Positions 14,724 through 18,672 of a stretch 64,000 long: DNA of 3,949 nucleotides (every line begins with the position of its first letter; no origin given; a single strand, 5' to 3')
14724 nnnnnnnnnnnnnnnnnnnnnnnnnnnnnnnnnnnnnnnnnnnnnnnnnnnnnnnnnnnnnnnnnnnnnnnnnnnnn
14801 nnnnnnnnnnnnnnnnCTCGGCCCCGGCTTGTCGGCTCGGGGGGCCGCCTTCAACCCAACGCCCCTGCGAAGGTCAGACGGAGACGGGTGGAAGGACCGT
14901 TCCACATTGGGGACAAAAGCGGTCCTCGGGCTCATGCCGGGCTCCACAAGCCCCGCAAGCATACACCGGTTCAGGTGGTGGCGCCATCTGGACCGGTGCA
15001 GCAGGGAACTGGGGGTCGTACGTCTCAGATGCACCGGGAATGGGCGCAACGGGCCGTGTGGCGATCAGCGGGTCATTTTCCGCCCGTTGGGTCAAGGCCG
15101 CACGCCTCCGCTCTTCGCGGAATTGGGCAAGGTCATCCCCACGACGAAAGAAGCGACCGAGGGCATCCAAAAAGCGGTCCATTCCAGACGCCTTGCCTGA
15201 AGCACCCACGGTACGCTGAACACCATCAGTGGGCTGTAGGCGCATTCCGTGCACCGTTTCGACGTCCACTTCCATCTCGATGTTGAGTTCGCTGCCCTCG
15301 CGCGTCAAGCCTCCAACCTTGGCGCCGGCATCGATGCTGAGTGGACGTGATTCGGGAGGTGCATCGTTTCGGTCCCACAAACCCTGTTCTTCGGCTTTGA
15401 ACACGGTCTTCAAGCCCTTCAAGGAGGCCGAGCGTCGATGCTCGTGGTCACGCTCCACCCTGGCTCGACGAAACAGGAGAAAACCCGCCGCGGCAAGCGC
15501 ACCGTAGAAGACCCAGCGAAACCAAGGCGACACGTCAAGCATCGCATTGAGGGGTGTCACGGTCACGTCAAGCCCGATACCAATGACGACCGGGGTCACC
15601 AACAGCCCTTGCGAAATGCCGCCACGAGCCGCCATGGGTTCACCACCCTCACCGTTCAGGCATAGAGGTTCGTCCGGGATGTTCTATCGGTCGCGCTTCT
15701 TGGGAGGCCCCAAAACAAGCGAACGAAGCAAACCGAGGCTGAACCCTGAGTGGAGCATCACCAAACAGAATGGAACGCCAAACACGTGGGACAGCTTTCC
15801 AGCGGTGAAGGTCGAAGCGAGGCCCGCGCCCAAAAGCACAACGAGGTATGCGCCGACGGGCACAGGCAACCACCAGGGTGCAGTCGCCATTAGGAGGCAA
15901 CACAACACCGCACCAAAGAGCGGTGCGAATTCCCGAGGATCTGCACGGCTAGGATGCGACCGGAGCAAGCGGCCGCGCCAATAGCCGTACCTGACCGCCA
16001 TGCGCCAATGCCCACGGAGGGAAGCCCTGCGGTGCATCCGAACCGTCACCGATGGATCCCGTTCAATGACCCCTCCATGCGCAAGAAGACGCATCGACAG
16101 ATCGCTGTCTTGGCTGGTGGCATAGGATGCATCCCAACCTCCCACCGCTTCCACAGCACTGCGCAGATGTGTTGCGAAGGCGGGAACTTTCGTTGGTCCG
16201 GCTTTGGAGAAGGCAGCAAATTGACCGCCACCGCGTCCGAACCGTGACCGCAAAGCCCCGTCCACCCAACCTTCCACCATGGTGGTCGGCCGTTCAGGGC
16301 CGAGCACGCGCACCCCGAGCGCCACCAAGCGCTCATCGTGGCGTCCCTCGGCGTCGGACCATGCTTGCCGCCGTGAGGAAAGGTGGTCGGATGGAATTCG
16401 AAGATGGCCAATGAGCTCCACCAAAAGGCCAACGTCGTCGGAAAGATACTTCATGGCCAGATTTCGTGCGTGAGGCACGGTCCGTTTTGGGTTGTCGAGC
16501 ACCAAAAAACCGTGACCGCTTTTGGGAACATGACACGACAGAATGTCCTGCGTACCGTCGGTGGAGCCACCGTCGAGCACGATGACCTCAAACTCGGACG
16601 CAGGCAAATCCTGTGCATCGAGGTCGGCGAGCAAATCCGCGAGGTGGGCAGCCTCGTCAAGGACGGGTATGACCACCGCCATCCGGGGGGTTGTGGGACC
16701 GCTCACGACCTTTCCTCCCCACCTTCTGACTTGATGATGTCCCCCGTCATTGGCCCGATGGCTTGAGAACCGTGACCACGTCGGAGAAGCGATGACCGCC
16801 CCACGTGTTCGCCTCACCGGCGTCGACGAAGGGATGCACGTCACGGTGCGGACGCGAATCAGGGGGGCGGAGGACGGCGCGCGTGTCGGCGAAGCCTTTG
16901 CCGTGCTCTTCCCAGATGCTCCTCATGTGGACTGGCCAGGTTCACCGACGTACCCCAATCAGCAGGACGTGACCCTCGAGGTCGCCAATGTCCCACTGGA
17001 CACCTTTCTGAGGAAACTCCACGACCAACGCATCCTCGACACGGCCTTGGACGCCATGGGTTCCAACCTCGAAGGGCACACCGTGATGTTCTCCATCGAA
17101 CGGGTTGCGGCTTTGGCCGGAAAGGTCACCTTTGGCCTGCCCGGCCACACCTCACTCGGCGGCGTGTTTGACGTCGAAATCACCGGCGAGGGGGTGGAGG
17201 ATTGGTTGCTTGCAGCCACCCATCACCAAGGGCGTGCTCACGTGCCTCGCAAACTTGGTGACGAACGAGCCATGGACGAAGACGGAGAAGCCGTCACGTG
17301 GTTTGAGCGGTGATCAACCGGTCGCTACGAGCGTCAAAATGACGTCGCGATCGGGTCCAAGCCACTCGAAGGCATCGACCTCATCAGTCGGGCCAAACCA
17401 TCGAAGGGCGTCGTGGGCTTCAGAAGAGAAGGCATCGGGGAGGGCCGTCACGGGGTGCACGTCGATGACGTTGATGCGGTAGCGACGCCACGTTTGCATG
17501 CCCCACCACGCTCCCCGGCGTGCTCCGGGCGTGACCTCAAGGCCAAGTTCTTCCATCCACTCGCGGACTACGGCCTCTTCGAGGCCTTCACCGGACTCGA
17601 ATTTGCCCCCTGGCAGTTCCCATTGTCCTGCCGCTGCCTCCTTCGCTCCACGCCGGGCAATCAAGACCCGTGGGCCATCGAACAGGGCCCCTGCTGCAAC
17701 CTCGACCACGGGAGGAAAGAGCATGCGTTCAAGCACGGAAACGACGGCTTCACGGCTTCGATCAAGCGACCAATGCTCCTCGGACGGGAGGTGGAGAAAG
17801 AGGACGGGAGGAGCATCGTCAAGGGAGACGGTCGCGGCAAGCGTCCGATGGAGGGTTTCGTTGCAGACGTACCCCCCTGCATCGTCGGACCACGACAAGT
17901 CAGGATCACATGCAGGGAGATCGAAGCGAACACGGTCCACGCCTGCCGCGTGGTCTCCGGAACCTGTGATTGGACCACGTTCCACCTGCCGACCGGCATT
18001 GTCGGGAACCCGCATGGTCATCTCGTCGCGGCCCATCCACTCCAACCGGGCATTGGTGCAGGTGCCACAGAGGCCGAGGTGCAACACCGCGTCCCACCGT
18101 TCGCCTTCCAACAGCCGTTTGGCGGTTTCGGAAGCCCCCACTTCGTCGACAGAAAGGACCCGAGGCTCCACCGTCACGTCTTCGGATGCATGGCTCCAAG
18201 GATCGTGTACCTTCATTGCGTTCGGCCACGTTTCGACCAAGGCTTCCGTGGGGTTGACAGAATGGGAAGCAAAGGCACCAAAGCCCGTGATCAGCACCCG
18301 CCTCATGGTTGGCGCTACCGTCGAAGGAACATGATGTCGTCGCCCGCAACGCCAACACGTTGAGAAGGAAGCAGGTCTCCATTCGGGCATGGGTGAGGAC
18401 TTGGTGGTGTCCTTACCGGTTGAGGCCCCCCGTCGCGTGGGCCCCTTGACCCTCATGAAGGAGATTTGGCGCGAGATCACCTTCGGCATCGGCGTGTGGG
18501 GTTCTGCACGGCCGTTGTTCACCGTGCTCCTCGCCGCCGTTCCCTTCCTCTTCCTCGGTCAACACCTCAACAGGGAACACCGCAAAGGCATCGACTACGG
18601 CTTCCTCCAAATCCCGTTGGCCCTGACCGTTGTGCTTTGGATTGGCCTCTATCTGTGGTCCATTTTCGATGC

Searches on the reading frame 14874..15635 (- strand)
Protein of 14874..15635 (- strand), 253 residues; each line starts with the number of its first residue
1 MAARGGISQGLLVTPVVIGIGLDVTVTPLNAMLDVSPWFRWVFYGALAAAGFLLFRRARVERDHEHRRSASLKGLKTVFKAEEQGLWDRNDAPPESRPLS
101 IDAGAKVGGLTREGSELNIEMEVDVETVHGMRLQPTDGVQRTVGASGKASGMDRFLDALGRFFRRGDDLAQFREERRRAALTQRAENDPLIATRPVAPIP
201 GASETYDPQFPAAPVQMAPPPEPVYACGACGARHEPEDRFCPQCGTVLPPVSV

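Call 6: search_protein_families(library=pfam, proteins=[window:14874-15635:-], max_evalue=0.001)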
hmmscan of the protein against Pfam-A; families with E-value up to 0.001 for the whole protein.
window:14874-15635:- (253 aa): 3 families
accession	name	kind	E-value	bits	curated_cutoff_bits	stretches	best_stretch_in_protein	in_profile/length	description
PF13248.11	Zn_ribbon_3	-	6.1e-06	25.9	27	1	226-248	4-26/26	zinc-ribbon domain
PF13240.11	Zn_Ribbon_1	-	7.7e-06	26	25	1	227-247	2-22/23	zinc-ribbon domain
PF12773.13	DZR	-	0.0004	20.9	27.3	1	226-245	26-45/45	Double zinc ribbon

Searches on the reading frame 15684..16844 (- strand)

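Call 7: search_protein_families(library=pfam, proteins=[window:15684-16844:-], max_evalue=0.001)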
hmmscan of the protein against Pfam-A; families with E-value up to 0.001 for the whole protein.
window:15684-16844:- (386 aa): 2 families
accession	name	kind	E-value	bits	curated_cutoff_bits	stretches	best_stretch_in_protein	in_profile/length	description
PF00535.33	Glycos_transf_2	-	1.1e-11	45.4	23.3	1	57-138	2-81/168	Glycosyl transferase family 2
PF13632.12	Glyco_trans_2_3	-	2.7e-06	27.8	27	1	228-338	81-194/198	Glycosyl transferase family group 2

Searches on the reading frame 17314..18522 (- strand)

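Call 7: search_protein_families(library=pfam, proteins=[window:17314-18522:-], max_evalue=0.001)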
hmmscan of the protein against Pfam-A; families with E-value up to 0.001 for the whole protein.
window:17314-18522:- (402 aa): 3 families
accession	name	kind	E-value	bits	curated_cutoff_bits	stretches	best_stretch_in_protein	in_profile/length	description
PF00293.34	NUDIX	-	1.3e-14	54.8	21.1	1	275-381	4-118/134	NUDIX domain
PF01470.22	Peptidase_C15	-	3.5e-10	40.7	22.7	1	75-246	2-168/204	Pyroglutamyl peptidase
PF14815.12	NUDIX_4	-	1e-08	35.4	35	1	278-378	3-95/113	NUDIX domain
